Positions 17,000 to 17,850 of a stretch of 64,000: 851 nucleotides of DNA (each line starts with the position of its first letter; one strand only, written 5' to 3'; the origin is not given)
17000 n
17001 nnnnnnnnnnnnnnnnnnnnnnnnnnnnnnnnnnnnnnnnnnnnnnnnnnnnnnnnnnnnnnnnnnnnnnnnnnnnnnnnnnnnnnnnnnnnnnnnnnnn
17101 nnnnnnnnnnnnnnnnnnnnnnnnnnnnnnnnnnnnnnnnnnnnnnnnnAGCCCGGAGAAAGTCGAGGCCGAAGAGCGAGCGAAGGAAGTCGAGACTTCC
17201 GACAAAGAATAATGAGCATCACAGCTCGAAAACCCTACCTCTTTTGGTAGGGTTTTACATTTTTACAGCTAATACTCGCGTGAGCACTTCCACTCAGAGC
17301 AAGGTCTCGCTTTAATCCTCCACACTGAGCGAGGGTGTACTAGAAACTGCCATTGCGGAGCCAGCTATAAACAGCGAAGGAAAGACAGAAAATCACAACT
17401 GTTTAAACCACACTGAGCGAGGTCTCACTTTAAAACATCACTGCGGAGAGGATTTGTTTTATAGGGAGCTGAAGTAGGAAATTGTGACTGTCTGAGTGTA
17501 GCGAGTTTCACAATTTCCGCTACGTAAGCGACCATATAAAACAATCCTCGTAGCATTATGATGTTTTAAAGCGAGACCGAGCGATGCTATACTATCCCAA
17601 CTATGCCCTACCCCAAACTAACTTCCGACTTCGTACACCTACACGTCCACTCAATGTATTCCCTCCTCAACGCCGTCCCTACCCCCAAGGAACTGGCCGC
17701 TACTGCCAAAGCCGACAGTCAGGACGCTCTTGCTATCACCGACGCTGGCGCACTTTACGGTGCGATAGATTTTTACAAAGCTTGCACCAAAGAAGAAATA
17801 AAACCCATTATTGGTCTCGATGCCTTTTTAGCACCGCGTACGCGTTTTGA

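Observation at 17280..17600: Repeat-rich structured region upstream of dnaE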

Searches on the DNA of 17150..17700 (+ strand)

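Call 5: search_rna_families(source=window, start=17150, end=17700, threshold=evalue, max_evalue=10, show_alignments=3)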
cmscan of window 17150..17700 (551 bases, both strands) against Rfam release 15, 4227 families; matches with E-value up to 10: 5.
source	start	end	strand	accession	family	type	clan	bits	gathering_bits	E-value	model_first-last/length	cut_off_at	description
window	17188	17264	+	RF01772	rnk_pseudo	Cis-reg; leader;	-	25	55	0.049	1-108/108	no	Pseudomonas rnk leader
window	17553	17587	+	RF00607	SNORD98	Gene; snRNA; snoRNA; CD-box;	-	15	50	6.2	1-65/65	no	Small nucleolar RNA SNORD98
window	17369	17404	+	RF00173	Hairpin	Gene; ribozyme;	-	14.7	65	4.1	1-52/52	no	Hairpin ribozyme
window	17565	17617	-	RF02263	MAT2A_D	Cis-reg;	-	14.1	32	4.7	1-41/41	no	MAT2A 3'UTR stem loop D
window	17214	17233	+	RF01335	CRISPR-DR22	Gene; CRISPR;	-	13.4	50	5.8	1-36/36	no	CRISPR RNA direct repeat element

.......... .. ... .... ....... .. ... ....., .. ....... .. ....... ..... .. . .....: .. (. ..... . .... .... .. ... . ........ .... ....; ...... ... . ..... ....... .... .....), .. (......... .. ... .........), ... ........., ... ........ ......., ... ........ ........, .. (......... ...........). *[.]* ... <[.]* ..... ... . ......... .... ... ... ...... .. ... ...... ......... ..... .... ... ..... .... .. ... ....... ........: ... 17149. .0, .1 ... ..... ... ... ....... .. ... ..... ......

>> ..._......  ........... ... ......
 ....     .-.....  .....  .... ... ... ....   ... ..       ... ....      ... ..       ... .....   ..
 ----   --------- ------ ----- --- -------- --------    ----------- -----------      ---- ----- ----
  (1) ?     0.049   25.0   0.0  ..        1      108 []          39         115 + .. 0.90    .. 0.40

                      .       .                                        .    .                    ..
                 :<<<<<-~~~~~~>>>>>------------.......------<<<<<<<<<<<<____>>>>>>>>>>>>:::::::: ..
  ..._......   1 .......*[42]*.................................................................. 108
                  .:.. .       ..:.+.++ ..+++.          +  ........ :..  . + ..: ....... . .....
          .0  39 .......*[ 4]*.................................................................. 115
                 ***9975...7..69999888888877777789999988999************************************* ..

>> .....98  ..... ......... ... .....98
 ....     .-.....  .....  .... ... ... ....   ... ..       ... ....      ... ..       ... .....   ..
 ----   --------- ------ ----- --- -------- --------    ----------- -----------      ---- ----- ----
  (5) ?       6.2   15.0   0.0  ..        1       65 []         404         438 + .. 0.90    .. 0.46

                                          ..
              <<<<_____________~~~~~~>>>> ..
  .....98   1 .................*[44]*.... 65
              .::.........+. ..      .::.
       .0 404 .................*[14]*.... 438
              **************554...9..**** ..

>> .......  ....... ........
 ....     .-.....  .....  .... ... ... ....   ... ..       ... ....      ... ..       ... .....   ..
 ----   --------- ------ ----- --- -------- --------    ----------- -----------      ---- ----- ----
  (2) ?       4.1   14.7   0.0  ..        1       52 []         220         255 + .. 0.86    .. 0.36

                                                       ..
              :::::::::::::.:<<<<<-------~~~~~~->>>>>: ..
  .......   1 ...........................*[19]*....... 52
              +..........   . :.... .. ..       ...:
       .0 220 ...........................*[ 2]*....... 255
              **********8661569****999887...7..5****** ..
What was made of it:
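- On 6S RNA: No Rfam match (call 5).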

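Call 24: build_rna_model(alignment_id=A2)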
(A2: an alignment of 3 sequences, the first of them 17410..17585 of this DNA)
Model R1 built from alignment A2 (3 sequences, 181 columns); structure: RNAalifold consensus.
model positions 178; base pairs 61; branch points 0; effective number of sequences 0.93; information 0.591 bits per position. Calibrated on 0.2 Mb of random sequence (short: E-values are rough).
structure used (alignment columns):
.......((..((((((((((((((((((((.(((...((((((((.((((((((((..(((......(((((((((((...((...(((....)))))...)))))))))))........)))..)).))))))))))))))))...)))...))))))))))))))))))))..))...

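Call 25: search_with_rna_model(model_id=R1, sources=[window, L002, L003, L004, L005, L006, L007, L008, L009, L010, L011, L012, L013, L014, L015, L016, L017, L018, L019, L020, L021, L022, L023, L024, L025, L026, L027, L028, L029, L030, L031, L032, L033, L034, L035, L036, L037, L038, L039, L040, L041, L042, L043, L044, L045, L046, L047, L048, L049, L050, L051, L052, L053, L054, L055, L056, L057, L058, L059, L060, L061, L062, L063, L064, L065, L066, L067, L068, L069, L070, L071, L072, L073, L074, L075, L076, L077, L078, L079, L080, L081], max_evalue=10, show_alignments=6)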
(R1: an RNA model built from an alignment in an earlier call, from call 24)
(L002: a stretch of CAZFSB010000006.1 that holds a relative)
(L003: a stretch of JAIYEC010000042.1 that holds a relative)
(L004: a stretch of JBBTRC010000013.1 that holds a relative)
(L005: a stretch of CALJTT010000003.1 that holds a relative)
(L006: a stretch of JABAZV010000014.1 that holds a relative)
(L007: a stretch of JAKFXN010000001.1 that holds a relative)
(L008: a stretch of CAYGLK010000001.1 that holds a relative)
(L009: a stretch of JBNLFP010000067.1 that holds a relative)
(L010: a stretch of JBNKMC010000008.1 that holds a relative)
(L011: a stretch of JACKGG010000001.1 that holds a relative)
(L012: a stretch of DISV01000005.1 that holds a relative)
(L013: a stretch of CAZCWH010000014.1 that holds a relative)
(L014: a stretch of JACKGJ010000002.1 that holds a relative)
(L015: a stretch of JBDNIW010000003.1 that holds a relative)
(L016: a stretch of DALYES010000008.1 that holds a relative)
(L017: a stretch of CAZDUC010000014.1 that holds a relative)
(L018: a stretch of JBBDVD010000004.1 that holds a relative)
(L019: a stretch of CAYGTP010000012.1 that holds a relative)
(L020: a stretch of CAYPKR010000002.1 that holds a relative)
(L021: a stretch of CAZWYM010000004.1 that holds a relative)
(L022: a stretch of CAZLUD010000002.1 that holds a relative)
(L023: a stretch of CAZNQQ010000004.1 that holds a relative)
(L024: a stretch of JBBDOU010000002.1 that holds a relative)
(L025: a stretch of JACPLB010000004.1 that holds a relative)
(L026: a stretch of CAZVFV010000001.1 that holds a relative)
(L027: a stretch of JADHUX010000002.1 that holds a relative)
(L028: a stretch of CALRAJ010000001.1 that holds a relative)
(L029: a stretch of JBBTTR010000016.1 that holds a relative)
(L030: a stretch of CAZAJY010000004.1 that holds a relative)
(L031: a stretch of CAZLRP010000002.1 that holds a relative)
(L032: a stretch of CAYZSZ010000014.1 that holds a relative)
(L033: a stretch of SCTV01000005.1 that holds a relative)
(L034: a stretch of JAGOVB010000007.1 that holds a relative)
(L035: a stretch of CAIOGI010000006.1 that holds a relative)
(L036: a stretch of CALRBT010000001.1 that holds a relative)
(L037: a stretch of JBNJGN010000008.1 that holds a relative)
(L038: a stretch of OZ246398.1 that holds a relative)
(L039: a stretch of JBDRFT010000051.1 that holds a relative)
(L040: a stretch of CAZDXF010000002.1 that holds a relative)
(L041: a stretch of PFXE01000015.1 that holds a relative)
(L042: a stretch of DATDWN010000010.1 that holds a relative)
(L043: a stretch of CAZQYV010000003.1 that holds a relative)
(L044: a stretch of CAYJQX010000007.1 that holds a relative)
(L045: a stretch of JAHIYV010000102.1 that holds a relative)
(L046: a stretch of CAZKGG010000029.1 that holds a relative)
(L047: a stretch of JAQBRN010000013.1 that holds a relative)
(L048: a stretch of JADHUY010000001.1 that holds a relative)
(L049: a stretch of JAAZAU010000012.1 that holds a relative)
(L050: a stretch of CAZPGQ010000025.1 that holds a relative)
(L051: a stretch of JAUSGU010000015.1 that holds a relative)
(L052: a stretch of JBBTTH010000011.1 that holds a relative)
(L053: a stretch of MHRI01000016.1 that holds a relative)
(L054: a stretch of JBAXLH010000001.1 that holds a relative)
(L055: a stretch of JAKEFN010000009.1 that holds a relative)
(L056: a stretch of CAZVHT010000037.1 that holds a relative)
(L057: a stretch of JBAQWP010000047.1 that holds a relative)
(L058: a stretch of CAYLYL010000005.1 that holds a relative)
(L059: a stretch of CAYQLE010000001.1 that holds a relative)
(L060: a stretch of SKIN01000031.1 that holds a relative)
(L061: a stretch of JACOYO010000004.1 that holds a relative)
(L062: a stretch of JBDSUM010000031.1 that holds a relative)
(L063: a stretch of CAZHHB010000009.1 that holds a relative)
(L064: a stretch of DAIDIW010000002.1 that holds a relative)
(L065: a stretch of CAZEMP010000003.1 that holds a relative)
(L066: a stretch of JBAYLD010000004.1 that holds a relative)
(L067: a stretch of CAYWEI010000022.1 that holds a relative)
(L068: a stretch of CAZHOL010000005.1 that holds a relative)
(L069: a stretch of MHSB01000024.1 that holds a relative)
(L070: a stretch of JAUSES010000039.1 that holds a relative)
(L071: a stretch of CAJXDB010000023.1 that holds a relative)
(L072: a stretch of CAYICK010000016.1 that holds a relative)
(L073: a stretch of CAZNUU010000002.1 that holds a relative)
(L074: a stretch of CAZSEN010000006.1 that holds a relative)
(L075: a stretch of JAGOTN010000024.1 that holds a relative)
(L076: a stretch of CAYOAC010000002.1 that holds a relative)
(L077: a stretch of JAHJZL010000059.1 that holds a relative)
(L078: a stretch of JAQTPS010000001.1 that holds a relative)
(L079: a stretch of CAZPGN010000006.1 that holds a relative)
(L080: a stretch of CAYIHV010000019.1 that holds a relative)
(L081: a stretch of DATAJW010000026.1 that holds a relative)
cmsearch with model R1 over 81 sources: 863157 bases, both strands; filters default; matches with E-value up to 10: 10.
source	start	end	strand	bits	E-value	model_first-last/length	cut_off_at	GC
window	17410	17585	+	195.1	1.4e-46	1-178/178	no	0.43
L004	530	707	+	189.9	2.9e-45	1-178/178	no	0.42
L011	3804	3983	+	183.9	9.5e-44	1-178/178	no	0.44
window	17414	17589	-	52.5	2.3e-10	1-178/178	no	0.43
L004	541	700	-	37.4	1.5e-06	12-171/178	no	0.42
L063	9150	9325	+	18.7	0.084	1-178/178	no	0.43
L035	6496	6615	+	17.7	0.15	1-178/178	no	0.51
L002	3864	3972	+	13.5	1.8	1-178/178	no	0.54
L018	1141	1228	-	13.3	2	1-178/178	no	0.19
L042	244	279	+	11.7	5.2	1-178/178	no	0.5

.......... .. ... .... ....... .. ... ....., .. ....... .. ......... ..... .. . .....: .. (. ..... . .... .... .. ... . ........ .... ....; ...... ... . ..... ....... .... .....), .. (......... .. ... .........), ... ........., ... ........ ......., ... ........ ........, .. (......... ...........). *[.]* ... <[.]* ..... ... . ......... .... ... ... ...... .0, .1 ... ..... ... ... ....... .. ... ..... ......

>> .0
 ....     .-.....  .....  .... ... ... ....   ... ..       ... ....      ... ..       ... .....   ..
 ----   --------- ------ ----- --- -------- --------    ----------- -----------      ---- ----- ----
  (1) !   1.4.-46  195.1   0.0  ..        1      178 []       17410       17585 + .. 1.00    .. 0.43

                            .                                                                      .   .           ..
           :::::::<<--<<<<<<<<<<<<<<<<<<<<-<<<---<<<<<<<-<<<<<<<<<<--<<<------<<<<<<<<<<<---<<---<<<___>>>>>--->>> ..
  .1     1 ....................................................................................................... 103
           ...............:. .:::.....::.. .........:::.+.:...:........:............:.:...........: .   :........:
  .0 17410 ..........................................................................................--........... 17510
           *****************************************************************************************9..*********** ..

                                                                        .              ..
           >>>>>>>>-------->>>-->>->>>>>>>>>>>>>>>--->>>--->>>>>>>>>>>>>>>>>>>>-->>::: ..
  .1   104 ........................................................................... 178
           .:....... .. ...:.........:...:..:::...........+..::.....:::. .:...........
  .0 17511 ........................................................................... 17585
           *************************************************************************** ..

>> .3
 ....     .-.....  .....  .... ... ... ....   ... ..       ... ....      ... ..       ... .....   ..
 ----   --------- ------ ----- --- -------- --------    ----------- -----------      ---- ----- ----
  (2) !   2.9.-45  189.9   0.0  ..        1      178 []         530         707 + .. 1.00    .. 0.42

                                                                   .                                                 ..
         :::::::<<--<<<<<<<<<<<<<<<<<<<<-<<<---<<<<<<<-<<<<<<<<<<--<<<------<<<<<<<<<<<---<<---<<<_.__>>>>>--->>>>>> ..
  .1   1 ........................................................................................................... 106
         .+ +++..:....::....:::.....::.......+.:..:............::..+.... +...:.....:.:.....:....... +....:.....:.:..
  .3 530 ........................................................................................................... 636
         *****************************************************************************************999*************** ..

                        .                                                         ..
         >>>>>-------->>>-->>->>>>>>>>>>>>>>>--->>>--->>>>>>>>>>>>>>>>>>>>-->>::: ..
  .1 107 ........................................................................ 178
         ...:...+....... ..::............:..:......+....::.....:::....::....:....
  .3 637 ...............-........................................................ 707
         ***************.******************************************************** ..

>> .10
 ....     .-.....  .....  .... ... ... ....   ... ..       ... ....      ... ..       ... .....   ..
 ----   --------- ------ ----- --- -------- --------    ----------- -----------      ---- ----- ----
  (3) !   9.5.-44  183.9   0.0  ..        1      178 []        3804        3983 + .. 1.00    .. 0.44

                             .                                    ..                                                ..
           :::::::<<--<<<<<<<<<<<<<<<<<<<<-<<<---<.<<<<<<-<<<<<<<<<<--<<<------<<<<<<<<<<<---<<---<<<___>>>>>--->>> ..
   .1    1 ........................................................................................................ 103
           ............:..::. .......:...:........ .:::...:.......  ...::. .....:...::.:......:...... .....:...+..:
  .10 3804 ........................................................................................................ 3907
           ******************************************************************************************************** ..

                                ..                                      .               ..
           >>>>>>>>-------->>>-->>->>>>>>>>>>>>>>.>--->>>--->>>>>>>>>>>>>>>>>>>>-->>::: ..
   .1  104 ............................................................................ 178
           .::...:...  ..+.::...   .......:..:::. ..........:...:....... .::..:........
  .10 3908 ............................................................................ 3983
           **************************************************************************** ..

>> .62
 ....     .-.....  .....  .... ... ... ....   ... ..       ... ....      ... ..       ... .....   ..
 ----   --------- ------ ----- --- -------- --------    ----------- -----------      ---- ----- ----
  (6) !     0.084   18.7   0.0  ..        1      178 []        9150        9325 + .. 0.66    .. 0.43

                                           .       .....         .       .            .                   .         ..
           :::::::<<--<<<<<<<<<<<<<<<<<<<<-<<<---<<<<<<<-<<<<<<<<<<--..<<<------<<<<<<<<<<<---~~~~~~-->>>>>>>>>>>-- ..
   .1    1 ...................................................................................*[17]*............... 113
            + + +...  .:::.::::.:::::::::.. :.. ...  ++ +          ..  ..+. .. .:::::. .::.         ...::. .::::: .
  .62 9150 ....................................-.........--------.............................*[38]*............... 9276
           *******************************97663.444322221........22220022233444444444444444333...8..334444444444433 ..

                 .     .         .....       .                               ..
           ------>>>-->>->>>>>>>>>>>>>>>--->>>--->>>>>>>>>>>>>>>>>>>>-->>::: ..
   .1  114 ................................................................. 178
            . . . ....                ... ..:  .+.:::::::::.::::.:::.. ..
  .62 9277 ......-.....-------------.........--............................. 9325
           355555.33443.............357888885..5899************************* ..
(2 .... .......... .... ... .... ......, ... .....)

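Call 33: search_rna_families(sources=[L083, L084, L085, L088, L092, L097, L099, L100, L101, L102, L103, L105, L112, L113, L119, L166, L178, L183, L196, L203], threshold=gathering, show_alignments=2)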
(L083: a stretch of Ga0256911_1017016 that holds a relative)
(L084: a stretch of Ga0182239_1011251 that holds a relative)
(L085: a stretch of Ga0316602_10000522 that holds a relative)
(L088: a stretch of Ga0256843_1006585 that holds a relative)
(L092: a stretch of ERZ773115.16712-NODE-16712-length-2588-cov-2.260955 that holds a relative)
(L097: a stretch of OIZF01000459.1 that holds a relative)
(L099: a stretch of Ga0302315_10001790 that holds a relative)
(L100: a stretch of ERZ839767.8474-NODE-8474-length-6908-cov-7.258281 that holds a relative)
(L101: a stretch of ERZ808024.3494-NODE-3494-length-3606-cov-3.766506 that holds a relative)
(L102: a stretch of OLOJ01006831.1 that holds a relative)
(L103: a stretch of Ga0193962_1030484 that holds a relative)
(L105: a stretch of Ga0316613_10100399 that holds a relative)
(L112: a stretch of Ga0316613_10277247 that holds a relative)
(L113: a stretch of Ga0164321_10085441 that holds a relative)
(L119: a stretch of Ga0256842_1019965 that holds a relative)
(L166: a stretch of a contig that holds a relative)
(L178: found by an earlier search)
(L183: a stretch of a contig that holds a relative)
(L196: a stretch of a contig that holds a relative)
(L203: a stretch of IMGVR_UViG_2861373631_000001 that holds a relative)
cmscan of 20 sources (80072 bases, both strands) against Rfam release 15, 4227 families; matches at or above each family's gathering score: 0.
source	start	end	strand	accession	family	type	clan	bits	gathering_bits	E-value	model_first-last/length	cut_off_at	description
